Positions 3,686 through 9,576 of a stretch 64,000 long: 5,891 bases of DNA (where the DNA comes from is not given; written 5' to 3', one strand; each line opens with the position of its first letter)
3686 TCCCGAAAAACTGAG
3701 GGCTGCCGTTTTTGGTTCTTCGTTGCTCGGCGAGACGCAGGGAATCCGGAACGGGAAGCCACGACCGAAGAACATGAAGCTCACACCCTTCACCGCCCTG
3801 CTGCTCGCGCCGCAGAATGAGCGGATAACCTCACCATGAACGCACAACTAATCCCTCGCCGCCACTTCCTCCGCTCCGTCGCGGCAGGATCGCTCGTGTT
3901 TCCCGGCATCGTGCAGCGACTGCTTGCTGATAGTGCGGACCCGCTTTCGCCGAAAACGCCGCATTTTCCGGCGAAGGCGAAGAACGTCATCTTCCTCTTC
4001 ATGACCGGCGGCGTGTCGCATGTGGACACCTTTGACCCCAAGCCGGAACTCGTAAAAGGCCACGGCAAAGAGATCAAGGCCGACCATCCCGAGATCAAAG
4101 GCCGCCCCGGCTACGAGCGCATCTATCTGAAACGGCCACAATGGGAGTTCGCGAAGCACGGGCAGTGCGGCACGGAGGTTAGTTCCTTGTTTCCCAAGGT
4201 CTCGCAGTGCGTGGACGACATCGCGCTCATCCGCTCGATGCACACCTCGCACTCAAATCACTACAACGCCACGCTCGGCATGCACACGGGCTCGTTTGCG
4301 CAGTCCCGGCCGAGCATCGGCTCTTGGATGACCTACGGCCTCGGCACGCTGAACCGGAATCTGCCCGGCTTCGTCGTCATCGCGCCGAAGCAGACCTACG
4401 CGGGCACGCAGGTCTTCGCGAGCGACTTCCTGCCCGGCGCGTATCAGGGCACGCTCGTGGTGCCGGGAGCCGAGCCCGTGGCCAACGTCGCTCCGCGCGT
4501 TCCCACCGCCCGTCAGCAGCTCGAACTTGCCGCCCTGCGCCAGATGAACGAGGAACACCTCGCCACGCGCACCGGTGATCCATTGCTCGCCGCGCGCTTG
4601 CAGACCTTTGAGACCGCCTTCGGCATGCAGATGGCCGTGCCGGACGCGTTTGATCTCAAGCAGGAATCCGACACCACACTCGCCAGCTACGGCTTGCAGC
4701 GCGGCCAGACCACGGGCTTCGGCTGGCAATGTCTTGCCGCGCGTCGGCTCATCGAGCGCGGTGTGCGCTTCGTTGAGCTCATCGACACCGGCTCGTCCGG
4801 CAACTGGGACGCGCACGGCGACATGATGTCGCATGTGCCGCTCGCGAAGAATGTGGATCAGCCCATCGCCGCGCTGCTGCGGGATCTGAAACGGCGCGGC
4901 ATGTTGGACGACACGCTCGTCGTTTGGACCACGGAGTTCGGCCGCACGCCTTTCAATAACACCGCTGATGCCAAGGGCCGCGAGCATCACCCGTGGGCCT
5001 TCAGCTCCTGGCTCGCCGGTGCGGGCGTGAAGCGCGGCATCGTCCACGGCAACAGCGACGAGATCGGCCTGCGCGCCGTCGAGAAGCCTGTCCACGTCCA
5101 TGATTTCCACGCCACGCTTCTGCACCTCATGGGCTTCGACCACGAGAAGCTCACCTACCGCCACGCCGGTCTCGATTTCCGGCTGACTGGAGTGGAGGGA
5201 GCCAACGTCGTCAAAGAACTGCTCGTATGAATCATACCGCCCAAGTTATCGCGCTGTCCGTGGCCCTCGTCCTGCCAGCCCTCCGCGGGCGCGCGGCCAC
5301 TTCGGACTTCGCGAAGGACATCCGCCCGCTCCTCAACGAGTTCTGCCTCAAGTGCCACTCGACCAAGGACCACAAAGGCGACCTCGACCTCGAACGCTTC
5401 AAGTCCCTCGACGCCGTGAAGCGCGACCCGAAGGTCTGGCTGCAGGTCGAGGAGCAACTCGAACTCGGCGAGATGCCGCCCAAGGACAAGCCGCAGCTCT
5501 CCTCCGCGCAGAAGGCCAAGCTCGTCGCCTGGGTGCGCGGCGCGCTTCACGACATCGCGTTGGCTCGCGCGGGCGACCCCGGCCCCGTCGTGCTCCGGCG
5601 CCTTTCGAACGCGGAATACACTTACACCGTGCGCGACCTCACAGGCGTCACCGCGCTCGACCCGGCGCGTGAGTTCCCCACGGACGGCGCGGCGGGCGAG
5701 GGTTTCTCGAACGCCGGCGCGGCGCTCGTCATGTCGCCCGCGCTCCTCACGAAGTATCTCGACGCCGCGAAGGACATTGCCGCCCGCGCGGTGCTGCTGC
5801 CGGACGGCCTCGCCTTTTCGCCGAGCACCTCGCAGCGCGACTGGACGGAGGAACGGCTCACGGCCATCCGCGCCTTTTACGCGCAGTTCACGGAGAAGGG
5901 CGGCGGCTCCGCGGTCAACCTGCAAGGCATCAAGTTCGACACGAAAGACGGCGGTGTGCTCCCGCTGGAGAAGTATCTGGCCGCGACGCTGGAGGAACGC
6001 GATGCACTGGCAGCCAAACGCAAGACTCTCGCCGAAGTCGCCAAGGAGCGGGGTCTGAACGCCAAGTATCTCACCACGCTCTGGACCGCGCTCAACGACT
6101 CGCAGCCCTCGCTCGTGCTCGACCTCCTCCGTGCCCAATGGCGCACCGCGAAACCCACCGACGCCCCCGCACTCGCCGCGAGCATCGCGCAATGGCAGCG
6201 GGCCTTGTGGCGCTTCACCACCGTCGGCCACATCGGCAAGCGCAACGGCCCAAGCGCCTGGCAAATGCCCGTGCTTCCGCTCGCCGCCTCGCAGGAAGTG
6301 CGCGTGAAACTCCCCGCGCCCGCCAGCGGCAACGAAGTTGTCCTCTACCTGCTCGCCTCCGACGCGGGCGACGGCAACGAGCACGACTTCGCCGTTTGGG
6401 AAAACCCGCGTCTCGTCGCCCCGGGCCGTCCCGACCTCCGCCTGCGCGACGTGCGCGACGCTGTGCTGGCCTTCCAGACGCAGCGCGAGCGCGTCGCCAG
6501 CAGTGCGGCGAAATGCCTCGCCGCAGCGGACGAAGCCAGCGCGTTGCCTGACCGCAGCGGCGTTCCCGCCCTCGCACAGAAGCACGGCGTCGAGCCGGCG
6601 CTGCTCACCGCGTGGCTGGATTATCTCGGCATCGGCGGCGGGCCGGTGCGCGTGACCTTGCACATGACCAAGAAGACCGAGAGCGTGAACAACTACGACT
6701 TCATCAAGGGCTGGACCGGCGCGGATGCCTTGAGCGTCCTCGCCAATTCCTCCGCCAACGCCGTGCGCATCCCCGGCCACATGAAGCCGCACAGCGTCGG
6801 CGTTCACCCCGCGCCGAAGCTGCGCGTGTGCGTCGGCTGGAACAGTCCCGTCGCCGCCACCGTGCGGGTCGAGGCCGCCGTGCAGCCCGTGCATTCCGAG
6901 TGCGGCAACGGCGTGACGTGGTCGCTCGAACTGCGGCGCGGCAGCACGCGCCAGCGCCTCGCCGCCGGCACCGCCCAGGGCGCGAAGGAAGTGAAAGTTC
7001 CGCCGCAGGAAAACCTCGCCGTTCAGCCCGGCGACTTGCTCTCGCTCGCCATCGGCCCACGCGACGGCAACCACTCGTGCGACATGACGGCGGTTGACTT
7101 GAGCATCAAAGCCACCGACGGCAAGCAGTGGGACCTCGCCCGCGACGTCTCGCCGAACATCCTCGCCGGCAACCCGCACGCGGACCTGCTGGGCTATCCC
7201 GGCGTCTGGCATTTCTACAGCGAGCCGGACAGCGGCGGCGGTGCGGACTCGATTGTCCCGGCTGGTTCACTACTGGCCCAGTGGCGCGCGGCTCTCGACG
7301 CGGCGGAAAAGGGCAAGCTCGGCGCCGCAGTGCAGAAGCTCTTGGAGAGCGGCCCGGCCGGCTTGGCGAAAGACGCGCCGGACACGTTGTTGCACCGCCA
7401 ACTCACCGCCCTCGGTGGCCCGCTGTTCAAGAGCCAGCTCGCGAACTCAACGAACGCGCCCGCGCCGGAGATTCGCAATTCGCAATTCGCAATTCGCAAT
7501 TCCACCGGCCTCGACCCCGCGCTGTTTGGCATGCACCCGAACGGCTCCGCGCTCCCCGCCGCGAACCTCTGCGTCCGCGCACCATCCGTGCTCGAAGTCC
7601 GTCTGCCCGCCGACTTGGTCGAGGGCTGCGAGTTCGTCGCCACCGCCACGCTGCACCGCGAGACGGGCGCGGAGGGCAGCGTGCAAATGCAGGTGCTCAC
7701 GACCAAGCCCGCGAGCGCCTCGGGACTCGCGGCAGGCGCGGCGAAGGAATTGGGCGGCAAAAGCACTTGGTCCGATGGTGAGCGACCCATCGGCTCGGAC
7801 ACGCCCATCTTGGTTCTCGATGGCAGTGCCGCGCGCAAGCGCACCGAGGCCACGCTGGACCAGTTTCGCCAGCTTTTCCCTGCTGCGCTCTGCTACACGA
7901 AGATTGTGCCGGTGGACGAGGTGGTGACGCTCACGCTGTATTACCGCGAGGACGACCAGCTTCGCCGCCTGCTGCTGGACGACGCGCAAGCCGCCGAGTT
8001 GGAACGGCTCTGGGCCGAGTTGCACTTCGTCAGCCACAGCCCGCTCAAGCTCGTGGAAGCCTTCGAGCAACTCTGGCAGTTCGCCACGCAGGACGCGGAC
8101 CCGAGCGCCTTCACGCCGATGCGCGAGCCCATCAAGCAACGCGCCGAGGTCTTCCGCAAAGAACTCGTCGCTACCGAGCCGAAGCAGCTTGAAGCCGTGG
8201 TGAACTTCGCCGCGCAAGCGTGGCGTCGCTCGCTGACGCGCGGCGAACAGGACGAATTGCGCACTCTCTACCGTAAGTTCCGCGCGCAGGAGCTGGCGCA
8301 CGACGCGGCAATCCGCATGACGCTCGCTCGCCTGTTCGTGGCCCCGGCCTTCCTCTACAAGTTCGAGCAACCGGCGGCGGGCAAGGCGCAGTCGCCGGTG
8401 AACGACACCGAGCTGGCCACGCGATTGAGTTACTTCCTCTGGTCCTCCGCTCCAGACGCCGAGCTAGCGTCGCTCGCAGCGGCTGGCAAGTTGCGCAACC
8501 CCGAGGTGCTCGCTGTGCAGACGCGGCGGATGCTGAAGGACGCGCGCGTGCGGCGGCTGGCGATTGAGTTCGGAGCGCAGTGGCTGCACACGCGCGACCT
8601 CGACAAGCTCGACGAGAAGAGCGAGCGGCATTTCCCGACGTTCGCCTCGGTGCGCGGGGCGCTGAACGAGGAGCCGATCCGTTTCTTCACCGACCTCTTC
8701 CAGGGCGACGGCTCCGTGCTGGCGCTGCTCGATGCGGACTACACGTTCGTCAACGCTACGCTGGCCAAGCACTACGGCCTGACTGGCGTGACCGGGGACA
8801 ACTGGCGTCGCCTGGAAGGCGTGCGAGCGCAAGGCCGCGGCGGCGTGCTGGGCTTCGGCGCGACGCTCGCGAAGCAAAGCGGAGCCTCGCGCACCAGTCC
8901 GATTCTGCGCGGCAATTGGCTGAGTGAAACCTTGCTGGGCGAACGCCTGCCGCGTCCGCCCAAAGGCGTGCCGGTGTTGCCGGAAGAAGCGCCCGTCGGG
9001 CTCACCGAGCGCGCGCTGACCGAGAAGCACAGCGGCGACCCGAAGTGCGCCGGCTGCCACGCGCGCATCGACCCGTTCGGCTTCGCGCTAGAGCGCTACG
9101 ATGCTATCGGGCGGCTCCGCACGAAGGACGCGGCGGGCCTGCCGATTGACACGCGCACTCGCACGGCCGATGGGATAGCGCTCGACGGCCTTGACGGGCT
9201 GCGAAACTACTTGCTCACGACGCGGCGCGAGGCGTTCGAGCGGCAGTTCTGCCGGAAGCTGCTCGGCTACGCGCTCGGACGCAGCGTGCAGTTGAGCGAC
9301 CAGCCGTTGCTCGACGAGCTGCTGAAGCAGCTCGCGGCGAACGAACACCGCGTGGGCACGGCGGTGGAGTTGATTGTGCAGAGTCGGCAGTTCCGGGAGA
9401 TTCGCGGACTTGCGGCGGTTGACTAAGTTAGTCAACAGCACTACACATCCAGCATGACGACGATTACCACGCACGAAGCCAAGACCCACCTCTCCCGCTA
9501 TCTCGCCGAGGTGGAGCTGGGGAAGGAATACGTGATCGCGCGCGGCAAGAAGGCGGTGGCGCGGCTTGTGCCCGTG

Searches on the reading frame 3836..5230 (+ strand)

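Call 73: search_protein_families(library=pfam, proteins=[window:3836-5230:+], max_evalue=0.001)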
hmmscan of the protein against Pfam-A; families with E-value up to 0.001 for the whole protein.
window:3836-5230:+ (464 aa): 1 family
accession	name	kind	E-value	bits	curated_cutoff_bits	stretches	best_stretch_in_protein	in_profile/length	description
PF07394.17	DUF1501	-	6.7e-140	467.1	27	1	48-463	1-390/390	Protein of unknown function (DUF1501)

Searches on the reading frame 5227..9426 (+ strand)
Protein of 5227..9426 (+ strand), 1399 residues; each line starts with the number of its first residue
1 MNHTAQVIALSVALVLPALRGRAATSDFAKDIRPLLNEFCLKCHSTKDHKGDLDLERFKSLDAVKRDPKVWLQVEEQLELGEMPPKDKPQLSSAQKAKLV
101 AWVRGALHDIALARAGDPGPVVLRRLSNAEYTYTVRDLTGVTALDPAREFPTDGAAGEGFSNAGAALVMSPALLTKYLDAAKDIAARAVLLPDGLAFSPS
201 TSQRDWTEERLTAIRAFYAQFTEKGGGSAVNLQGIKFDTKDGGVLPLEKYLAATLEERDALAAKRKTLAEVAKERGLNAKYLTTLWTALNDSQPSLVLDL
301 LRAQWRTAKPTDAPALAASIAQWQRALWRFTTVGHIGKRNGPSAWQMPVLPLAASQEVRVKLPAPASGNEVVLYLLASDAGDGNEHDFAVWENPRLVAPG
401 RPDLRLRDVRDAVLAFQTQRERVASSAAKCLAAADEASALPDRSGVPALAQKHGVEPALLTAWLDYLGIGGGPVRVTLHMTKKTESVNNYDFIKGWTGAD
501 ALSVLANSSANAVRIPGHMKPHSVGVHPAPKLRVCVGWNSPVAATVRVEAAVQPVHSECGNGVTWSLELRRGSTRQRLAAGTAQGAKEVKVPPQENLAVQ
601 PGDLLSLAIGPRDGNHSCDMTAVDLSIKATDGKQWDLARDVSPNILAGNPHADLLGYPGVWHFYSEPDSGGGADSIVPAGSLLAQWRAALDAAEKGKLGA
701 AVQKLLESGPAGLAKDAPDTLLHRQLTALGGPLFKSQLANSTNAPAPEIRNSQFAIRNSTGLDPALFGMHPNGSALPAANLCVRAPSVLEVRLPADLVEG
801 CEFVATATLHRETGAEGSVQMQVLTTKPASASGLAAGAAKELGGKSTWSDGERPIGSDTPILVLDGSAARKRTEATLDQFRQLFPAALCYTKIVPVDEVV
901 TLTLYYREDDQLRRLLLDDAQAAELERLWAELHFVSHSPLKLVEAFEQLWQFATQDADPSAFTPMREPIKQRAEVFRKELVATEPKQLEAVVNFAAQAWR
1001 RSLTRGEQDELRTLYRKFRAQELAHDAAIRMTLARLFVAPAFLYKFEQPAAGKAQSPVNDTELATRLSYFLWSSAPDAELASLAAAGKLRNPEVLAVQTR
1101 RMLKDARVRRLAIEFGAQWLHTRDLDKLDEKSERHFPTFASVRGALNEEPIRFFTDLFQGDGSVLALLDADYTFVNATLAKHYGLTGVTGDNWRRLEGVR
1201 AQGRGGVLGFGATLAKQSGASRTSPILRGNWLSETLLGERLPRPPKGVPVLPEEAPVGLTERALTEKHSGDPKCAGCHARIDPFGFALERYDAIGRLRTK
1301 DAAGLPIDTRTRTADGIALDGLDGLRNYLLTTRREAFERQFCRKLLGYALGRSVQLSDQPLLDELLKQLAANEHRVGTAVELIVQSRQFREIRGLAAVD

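Call 73: search_protein_families(library=pfam, proteins=[window:5227-9426:+], max_evalue=0.001)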
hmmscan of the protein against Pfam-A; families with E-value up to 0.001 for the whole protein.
window:5227-9426:+ (1399 aa): 7 families
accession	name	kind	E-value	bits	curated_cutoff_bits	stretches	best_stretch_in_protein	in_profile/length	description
PF07631.16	PSD4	-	8.4e-41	139.9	23.3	1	1059-1185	2-128/128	Protein of unknown function (DUF1592)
PF07627.16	PSCyt3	-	9e-31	106.5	27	1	1204-1301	1-98/98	Protein of unknown function (DUF1588)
PF07626.16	PSD3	-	1e-22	80.8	23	1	124-189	1-64/65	Protein of unknown function (DUF1587)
PF07624.16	PSD2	-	2.6e-18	66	25.8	1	1315-1389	1-74/74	Protein of unknown function (DUF1585)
PF07637.16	PSD5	-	3.8e-10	40.4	34.2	1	989-1047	4-62/62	Protein of unknown function (DUF1595)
PF07635.16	PSCyt1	-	4.2e-07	30.9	22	1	40-87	1-59/59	Planctomycete cytochrome C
PF13442.11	Cytochrome_CBB3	-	9.4e-06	26.3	27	1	30-103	4-68/68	Cytochrome C oxidase, cbb3-type, subunit III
